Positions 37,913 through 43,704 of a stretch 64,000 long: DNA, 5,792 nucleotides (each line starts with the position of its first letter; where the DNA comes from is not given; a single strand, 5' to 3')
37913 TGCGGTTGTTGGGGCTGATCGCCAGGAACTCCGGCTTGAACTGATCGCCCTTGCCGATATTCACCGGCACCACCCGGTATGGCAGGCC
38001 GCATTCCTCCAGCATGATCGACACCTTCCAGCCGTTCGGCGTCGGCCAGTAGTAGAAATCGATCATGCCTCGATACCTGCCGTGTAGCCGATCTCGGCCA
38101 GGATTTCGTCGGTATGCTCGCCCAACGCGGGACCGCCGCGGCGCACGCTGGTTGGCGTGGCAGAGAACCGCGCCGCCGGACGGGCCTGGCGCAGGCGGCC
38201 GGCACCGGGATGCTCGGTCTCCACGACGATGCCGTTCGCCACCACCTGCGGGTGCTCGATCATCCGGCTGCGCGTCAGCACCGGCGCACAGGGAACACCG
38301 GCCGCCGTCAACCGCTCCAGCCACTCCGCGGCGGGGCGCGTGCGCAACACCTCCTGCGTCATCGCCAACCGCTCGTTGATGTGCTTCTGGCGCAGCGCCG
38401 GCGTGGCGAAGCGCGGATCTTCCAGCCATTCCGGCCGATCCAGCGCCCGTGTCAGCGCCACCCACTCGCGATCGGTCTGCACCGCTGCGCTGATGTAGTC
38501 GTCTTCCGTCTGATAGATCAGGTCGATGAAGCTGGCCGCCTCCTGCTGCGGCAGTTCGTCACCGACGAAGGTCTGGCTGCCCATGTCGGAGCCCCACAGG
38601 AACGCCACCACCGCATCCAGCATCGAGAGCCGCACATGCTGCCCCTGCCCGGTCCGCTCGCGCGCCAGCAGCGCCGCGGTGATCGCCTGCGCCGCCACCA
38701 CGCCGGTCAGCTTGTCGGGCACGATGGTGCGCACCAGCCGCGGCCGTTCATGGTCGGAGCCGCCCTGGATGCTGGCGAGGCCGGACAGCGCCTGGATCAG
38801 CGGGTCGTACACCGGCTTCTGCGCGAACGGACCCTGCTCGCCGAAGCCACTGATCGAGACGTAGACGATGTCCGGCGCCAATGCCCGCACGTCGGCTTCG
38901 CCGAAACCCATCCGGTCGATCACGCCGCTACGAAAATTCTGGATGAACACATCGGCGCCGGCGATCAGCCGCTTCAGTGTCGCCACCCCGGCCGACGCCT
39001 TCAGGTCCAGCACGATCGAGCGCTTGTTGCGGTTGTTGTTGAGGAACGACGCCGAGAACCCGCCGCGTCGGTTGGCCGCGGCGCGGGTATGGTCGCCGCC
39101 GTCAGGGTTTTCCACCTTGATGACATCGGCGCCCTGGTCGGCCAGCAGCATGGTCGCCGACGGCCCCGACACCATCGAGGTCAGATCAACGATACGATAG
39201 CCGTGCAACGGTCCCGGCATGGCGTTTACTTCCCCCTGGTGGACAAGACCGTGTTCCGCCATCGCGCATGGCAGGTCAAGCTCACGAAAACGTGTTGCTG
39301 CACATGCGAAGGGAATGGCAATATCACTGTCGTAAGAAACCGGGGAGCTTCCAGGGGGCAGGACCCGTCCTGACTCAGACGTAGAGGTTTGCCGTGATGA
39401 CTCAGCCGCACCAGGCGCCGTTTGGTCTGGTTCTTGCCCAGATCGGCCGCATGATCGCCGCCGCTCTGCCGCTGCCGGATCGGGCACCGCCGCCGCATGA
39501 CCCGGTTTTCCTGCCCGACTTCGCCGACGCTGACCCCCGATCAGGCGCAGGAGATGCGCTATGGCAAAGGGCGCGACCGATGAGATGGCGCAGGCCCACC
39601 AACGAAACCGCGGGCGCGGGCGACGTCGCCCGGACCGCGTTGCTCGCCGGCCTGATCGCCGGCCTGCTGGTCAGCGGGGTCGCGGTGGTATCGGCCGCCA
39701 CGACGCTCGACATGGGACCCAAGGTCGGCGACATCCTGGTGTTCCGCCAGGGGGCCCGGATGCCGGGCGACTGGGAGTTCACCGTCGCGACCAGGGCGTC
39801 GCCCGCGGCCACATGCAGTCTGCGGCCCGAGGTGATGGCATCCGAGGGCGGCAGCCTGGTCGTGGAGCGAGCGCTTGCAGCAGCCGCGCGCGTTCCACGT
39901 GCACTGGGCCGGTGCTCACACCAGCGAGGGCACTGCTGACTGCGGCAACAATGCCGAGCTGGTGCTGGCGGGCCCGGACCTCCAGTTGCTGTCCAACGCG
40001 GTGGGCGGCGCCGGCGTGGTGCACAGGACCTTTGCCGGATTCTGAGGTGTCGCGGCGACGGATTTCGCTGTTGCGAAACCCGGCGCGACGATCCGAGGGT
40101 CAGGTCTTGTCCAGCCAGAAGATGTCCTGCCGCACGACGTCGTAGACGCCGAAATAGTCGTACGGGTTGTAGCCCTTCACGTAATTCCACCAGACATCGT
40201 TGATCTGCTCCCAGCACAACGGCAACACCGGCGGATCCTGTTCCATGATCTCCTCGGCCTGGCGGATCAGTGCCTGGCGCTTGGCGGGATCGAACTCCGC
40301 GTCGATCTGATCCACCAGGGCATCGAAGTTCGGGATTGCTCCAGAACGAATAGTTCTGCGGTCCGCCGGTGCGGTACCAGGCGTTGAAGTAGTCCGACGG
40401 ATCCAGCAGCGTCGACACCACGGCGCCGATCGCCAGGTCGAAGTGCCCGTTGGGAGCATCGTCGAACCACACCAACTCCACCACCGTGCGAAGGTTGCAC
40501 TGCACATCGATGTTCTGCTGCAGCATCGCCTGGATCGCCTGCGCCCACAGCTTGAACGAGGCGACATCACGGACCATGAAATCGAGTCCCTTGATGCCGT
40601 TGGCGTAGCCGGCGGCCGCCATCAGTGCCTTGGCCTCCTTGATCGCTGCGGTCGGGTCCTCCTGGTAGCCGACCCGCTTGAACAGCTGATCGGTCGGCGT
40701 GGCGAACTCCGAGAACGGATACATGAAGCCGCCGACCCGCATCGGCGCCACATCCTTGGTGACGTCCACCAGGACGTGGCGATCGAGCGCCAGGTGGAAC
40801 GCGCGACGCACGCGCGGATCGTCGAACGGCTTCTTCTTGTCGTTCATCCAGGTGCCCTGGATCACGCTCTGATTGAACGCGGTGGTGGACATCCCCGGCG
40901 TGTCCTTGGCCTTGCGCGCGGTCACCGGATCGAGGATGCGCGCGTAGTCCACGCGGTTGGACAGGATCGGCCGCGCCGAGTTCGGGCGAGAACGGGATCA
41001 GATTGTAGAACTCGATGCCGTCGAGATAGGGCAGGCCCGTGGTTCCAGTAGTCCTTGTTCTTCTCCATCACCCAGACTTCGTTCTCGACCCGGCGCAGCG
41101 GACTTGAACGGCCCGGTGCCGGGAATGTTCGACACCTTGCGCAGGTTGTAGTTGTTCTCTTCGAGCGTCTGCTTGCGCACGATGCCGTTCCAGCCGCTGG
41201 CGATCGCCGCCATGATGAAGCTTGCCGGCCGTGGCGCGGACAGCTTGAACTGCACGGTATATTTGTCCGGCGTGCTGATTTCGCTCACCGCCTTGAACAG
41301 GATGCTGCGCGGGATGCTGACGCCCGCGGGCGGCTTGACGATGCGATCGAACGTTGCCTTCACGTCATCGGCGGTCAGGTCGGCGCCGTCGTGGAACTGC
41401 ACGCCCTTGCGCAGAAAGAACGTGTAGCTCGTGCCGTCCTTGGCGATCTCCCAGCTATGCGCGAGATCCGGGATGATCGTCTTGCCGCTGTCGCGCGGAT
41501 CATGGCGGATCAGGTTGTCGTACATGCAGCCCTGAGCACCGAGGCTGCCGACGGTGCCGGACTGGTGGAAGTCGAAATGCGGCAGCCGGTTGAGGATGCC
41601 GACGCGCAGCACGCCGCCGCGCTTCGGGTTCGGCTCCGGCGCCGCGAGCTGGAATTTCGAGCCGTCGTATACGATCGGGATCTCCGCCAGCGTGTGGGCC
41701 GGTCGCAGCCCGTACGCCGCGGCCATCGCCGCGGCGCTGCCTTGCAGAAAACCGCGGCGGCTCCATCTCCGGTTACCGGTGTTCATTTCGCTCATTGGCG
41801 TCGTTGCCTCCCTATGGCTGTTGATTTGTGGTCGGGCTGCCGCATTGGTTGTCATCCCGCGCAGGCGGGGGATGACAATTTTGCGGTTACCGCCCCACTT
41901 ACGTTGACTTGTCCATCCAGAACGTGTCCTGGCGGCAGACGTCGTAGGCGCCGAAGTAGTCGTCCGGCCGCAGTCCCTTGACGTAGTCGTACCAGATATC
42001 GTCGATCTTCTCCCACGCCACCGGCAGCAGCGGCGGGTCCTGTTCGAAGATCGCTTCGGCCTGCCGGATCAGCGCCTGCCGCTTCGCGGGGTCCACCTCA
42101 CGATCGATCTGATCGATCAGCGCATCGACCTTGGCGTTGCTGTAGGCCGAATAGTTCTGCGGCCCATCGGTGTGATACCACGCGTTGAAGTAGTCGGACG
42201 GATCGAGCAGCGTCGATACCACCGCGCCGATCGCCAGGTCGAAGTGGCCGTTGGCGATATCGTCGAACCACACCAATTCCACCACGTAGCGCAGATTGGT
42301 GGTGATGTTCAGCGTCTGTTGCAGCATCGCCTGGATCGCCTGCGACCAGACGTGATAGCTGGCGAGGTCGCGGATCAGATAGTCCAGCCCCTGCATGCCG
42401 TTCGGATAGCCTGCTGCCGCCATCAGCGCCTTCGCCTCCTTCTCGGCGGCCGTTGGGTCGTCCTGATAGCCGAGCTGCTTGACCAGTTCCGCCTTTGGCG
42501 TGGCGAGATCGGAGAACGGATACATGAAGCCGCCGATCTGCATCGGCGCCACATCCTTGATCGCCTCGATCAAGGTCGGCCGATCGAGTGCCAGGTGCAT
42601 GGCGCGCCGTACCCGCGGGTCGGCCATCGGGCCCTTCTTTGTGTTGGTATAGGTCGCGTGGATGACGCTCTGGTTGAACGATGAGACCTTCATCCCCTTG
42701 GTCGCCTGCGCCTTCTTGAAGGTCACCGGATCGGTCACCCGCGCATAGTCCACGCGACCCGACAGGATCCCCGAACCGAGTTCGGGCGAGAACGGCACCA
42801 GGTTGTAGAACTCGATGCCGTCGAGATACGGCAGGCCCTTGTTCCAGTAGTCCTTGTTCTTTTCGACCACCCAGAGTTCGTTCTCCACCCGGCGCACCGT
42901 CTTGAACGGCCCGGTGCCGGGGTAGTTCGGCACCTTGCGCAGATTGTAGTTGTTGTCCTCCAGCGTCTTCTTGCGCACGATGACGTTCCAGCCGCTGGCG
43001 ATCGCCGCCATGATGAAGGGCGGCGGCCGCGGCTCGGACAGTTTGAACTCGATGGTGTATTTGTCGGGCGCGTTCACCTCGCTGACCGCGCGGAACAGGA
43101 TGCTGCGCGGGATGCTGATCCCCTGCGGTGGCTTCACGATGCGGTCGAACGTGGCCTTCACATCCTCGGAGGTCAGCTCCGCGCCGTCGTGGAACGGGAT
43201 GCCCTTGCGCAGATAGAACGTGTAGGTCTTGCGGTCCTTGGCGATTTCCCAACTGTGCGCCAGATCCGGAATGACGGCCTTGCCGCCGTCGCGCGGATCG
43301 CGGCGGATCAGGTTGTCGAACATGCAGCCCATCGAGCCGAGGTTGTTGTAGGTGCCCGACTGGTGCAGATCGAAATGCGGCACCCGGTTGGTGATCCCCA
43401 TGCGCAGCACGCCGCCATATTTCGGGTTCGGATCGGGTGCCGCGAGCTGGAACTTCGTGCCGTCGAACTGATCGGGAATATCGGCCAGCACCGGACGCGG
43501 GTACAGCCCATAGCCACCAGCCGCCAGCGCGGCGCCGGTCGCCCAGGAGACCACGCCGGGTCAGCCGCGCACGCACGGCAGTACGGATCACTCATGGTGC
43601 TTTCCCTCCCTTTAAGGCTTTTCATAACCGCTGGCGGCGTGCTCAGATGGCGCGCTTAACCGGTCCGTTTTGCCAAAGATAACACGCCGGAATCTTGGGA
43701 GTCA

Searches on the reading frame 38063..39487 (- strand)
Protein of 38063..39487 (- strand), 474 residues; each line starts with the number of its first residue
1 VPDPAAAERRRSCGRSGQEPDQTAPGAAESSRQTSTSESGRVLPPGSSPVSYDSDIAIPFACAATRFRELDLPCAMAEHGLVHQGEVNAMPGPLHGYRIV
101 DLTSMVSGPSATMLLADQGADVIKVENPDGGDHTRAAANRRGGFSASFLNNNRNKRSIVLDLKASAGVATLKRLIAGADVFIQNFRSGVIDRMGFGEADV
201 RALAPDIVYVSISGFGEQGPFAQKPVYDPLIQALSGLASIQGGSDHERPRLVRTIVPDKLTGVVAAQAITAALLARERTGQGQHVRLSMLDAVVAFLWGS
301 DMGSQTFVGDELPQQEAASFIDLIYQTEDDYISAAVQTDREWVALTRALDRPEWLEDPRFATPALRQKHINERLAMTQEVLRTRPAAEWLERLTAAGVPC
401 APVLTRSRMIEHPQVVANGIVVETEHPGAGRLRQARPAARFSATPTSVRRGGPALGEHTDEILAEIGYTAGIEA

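Call 67: search_protein_families(library=pfam, proteins=[window:38063-39487:-], max_evalue=0.000001)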
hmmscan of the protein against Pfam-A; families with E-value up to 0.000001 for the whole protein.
window:38063-39487:- (474 aa): 1 family
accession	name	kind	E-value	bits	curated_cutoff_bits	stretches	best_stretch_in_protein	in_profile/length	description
PF02515.22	CoA_transf_3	-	2.4e-113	379.4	23.3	1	94-459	1-366/366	CoA-transferase family III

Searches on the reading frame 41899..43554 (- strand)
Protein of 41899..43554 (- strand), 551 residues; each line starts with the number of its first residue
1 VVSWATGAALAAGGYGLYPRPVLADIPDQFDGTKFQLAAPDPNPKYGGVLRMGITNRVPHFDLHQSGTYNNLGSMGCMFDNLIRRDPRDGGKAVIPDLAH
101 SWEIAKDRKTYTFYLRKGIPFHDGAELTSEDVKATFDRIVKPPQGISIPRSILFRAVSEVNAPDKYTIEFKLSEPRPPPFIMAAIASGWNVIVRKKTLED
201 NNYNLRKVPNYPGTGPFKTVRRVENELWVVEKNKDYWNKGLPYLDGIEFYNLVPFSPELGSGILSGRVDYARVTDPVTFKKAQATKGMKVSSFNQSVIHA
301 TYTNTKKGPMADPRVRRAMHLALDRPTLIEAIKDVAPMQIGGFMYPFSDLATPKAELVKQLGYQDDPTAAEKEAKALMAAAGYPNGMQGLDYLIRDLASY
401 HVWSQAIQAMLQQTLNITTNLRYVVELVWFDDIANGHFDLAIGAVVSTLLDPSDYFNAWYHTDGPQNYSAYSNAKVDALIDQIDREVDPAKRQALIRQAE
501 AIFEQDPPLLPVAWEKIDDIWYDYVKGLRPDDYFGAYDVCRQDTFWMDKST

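Call 67: search_protein_families(library=pfam, proteins=[window:41899-43554:-], max_evalue=0.000001)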
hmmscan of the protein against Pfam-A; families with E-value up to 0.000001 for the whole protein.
window:41899-43554:- (551 aa): 1 family
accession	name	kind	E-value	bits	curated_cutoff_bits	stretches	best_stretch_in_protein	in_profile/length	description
PF00496.27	SBP_bac_5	-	2.1e-70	238.2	32.4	1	94-464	2-365/368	Bacterial extracellular solute-binding proteins, family 5 Middle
